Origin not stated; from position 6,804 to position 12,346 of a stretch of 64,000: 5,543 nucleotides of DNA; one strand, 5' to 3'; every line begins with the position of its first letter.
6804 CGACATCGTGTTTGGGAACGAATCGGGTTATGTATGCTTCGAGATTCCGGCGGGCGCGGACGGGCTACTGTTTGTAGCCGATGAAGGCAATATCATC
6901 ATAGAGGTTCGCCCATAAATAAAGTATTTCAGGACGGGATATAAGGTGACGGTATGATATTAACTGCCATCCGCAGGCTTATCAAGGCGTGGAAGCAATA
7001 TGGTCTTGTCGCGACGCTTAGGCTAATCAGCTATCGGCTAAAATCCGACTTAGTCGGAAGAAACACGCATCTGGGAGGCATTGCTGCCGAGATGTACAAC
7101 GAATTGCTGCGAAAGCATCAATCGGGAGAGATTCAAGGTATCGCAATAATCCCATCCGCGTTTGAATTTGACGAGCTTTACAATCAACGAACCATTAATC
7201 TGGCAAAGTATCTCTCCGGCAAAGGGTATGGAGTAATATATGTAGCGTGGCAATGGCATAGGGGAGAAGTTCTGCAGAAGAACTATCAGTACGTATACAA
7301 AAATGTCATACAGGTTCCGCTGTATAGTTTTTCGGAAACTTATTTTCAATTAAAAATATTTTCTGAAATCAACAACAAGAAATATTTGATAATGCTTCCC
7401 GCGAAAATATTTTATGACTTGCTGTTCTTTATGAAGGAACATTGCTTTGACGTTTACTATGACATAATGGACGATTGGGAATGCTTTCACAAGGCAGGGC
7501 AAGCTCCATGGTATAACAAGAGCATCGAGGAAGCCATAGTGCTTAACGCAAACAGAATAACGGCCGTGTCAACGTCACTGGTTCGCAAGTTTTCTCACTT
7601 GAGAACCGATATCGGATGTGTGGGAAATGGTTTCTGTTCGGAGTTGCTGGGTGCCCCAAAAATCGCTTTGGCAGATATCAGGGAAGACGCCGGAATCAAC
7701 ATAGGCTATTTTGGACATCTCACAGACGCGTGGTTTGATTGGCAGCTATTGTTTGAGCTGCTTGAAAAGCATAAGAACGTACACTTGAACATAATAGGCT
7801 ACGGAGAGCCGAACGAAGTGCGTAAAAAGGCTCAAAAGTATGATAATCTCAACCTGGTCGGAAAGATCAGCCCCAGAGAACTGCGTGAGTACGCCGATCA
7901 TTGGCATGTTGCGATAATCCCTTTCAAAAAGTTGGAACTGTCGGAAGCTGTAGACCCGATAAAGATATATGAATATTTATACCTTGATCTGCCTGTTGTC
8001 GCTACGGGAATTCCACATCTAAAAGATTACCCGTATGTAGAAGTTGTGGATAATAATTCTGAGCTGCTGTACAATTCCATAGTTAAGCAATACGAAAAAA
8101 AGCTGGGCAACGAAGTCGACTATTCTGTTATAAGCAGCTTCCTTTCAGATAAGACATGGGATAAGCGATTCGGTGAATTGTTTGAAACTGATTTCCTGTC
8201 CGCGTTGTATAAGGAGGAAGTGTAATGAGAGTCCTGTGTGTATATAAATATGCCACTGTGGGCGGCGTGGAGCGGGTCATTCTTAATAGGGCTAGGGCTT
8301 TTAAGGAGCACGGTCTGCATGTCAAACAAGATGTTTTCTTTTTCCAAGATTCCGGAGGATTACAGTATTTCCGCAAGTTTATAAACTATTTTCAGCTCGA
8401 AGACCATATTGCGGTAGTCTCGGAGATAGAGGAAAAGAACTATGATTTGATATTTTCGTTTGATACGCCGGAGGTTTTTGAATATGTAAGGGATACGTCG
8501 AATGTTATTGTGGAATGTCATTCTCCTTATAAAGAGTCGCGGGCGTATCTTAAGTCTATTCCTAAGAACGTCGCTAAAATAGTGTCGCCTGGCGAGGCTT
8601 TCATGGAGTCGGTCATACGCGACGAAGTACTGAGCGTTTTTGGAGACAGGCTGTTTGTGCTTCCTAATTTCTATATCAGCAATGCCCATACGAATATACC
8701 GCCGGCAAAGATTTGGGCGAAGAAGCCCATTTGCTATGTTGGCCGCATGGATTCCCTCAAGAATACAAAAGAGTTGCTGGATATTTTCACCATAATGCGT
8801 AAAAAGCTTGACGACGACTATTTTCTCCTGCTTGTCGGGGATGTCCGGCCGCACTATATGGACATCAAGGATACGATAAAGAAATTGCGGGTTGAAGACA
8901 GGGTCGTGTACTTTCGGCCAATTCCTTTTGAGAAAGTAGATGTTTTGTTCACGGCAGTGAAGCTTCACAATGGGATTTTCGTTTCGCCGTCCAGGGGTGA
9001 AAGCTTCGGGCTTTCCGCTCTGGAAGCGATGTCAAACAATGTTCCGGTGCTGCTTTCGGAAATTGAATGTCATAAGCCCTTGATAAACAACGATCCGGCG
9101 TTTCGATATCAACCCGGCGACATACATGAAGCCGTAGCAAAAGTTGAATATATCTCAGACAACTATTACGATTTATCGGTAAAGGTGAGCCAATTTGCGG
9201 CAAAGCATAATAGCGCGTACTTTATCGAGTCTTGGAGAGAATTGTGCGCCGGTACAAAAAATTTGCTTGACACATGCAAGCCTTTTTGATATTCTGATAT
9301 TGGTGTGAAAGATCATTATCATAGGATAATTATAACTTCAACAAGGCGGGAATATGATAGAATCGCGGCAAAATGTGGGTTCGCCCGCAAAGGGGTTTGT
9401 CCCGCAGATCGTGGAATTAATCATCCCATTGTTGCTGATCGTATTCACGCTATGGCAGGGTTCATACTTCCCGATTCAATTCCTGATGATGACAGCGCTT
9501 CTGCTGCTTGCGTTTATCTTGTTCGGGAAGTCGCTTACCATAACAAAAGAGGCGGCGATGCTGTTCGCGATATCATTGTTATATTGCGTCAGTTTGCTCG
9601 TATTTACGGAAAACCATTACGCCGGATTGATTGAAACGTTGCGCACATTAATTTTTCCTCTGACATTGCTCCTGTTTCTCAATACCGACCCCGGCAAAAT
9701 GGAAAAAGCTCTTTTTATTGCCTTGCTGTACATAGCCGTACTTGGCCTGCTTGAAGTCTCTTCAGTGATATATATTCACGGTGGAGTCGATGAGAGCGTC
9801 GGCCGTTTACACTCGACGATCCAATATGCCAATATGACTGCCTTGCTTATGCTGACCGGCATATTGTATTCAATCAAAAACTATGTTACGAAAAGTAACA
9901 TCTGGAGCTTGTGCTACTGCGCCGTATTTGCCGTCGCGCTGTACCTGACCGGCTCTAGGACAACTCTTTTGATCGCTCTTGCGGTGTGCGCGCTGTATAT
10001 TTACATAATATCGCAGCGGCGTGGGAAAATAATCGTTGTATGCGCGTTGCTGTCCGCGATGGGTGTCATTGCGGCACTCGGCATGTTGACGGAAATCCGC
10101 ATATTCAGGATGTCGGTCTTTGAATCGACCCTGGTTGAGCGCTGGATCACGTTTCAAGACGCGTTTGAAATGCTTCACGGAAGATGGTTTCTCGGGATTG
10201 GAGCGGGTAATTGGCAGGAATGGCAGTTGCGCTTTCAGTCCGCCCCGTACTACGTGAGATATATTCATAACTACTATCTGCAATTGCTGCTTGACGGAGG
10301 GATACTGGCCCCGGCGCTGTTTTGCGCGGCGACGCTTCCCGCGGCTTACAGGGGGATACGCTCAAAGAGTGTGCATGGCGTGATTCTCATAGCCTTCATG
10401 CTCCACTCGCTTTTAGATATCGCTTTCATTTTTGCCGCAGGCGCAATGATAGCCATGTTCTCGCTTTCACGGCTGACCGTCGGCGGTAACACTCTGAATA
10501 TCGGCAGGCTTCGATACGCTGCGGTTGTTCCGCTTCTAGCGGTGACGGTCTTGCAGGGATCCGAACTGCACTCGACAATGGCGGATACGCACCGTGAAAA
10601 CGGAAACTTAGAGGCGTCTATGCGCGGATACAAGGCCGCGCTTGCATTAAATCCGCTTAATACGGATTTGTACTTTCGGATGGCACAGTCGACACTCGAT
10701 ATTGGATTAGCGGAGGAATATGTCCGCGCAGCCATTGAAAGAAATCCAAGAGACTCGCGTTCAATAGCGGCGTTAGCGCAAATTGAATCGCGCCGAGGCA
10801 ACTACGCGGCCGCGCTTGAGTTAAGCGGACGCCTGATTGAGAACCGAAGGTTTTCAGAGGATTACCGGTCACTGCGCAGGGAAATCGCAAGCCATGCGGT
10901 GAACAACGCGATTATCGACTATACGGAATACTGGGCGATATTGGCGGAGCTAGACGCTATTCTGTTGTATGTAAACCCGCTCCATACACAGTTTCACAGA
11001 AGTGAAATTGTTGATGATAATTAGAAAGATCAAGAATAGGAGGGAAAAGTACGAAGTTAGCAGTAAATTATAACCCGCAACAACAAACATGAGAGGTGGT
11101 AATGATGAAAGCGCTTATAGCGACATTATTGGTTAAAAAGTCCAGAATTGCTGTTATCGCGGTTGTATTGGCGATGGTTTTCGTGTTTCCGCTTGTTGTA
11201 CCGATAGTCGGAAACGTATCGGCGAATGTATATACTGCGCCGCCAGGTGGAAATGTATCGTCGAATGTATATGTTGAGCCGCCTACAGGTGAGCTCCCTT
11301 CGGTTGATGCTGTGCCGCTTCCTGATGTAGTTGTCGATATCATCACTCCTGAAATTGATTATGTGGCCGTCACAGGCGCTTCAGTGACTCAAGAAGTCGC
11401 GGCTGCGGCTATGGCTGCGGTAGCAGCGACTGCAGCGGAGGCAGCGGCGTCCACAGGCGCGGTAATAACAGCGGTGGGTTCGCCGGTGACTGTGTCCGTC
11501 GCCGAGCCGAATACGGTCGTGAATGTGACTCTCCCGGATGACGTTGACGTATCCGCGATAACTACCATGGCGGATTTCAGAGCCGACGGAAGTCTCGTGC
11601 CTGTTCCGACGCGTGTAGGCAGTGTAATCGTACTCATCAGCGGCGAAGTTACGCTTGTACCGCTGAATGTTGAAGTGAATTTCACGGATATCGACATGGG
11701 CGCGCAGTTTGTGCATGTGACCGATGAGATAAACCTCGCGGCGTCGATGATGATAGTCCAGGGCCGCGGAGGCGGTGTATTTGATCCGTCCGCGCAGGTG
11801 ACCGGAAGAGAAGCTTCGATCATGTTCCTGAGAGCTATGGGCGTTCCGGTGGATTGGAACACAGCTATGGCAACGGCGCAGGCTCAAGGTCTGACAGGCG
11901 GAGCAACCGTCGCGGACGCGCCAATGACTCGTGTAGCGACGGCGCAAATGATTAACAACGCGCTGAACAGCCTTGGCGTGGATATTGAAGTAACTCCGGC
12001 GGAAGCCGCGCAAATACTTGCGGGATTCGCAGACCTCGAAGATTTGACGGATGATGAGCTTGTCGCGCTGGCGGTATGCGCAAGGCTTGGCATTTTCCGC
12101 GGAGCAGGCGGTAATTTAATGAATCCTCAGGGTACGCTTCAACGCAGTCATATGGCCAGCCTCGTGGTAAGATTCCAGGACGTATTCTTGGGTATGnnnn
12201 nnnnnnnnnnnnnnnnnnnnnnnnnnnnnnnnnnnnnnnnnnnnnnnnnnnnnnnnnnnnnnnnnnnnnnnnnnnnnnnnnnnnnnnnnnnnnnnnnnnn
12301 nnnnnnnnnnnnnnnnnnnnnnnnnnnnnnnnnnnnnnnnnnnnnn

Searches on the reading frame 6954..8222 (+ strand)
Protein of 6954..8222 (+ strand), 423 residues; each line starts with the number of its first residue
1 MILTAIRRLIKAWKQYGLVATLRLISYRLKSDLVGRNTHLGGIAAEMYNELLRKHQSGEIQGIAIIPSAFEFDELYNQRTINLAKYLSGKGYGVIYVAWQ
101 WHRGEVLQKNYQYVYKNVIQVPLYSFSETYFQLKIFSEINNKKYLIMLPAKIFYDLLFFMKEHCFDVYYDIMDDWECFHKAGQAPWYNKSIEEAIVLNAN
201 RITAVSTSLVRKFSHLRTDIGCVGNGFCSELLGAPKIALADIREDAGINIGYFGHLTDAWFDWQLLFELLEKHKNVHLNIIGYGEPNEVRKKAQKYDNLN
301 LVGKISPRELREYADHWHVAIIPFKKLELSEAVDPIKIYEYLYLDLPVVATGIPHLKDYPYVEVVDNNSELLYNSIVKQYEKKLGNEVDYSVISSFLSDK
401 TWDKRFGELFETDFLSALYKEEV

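Call 6: search_protein_families(library=pfam, proteins=[window:6954-8222:+], max_evalue=0.001)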
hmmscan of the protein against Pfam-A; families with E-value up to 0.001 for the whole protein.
window:6954-8222:+ (423 aa): 2 families
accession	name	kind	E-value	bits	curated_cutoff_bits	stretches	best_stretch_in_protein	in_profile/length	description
PF13692.12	Glyco_trans_1_4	-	1.3e-08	35.6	27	1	268-358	22-113/142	Glycosyl transferases group 1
PF00534.26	Glycos_transf_1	-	4.5e-05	23.5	26.4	1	267-357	37-128/172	Glycosyl transferases group 1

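Call 82: search_protein_families(library=ncbifam, proteins=[window:6954-8222:+], max_evalue=0.00001)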
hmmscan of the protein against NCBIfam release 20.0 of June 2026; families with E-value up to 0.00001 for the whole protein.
window:6954-8222:+ (423 aa): 1 family
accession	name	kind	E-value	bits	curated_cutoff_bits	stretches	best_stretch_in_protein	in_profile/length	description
NF047676.1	TeichurnBiosyTuaH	equivalog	2.8e-13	49.5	550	1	190-409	150-380/384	teichuronic acid biosynthesis protein TuaH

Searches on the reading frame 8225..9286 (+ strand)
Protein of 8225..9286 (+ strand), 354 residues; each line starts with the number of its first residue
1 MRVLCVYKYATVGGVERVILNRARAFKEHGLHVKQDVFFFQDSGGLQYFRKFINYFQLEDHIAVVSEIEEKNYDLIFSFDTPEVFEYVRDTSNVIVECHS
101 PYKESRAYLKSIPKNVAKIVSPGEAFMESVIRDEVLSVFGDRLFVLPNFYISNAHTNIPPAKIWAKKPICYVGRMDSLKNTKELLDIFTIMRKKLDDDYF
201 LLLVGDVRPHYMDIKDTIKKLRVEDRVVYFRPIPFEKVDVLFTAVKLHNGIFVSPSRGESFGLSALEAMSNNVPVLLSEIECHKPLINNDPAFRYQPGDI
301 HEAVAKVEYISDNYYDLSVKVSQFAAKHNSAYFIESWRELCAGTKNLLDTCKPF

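Call 6: search_protein_families(library=pfam, proteins=[window:8225-9286:+], max_evalue=0.001)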
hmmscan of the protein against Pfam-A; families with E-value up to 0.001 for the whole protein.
window:8225-9286:+ (354 aa): 3 families
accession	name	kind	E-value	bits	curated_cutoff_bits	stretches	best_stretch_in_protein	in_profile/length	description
PF00534.26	Glycos_transf_1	-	2.3e-19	70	26.4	1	166-326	15-170/172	Glycosyl transferases group 1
PF13692.12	Glyco_trans_1_4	-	2.2e-14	54.4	27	1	168-310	3-139/142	Glycosyl transferases group 1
PF20706.3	GT4-conflict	-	2.4e-07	30.5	26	1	165-279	196-312/385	Family 4 Glycosyltransferase in conflict systems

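Call 82: search_protein_families(library=ncbifam, proteins=[window:8225-9286:+], max_evalue=0.00001)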
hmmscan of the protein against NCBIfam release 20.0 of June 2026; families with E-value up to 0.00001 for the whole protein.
window:8225-9286:+ (354 aa): 7 families
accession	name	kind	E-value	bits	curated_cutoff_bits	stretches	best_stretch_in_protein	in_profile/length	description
TIGR03999.1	thiol_BshA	equivalog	1.4e-13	50.6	273.7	1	168-314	201-339/375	N-acetyl-alpha-D-glucosaminyl L-malate synthase BshA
NF007396.0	PRK09922.1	equivalog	2.5e-13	49.6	385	1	85-318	101-331/361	lipopolysaccharide 1,6-galactosyltransferase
NF053787.1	GlcN_PG_synth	equivalog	9.9e-08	31.2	480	1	103-311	131-324/361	N-acetylglucosaminyl phosphatidylglycerol synthase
TIGR03088.1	stp2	hypoth_equivalog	1.3e-07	31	409.05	1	169-311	197-337/374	TIGR03088 family PEP-CTERM/XrtA system glycosyltransferase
NF041876.1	EPS_EpsE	equivalog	1e-06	28.3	400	1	169-290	217-337/389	exopolysaccharide biosynthesis GT4 family glycosyltransferase EpsE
TIGR03449.1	mycothiol_MshA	equivalog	1.4e-06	27.5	462.5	1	168-280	222-335/406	D-inositol-3-phosphate glycosyltransferase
TIGR04047.1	MSMEG_0565_glyc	hypoth_equivalog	7.9e-06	25.2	259.85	0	172-302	199-330/373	MSMEG_0565 family glycosyltransferase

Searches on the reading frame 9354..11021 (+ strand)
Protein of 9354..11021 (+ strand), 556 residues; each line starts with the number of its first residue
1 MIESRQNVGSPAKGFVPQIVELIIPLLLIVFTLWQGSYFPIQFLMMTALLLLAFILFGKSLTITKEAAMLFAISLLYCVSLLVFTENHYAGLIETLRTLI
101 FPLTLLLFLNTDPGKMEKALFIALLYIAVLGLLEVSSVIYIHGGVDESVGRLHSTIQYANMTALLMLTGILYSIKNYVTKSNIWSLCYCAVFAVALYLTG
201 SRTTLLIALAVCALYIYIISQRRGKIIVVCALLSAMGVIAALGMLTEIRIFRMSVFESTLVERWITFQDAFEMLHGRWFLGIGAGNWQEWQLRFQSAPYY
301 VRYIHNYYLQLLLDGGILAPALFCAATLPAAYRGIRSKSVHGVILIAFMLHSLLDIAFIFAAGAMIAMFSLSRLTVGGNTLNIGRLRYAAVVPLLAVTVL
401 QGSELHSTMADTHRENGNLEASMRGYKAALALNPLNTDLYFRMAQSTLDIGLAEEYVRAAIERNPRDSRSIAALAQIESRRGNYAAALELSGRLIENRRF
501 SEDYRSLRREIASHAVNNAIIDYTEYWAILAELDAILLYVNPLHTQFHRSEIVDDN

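Call 6: search_protein_families(library=pfam, proteins=[window:9354-11021:+], max_evalue=0.001)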
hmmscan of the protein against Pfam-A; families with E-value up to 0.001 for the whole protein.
window:9354-11021:+ (556 aa): 6 families
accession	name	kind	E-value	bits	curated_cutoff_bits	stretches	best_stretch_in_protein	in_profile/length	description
PF04932.20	Wzy_C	-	1.8e-15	57.5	31.7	1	189-323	3-148/149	O-Antigen ligase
PF13431.12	TPR_17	-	9.7e-08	32.1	24.4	0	459-489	4-34/34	Tetratricopeptide repeat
PF13428.12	TPR_14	-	5.8e-07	30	23.5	0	406-445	4-43/44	Tetratricopeptide repeat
PF14559.12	TPR_19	-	1.1e-05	26.1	25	0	453-510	10-67/68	Tetratricopeptide repeat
PF07719.23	TPR_2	-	5.4e-05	23.4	27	0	404-436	2-34/34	Tetratricopeptide repeat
PF13414.12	TPR_11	-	0.00059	19.9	26.8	0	411-445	2-36/42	TPR repeat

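Call 82: search_protein_families(library=ncbifam, proteins=[window:9354-11021:+], max_evalue=0.00001)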
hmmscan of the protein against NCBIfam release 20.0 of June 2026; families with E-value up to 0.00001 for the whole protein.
window:9354-11021:+ (556 aa): 0 families

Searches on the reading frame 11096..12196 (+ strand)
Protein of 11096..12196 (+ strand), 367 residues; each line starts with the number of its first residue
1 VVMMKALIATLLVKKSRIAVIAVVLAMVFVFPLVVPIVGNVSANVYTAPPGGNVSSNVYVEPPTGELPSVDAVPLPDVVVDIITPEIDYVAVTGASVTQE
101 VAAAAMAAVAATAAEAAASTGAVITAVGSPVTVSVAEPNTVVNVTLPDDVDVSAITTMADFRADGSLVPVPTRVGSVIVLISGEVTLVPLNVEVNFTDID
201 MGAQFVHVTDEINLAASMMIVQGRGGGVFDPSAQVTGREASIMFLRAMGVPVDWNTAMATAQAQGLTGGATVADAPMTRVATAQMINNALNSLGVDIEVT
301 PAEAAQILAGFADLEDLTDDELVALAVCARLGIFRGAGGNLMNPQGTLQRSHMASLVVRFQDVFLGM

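Call 6: search_protein_families(library=pfam, proteins=[window:11096-12196:+], max_evalue=0.001)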
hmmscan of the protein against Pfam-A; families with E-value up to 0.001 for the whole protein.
window:11096-12196:+ (367 aa): 1 family
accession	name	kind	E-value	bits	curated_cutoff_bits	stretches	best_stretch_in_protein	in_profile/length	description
PF00395.25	SLH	-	3.5e-07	30.5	20.8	0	196-240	2-43/44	S-layer homology domain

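Call 82: search_protein_families(library=ncbifam, proteins=[window:11096-12196:+], max_evalue=0.00001)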
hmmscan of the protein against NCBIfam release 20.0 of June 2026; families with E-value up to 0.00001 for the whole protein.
window:11096-12196:+ (367 aa): 0 families
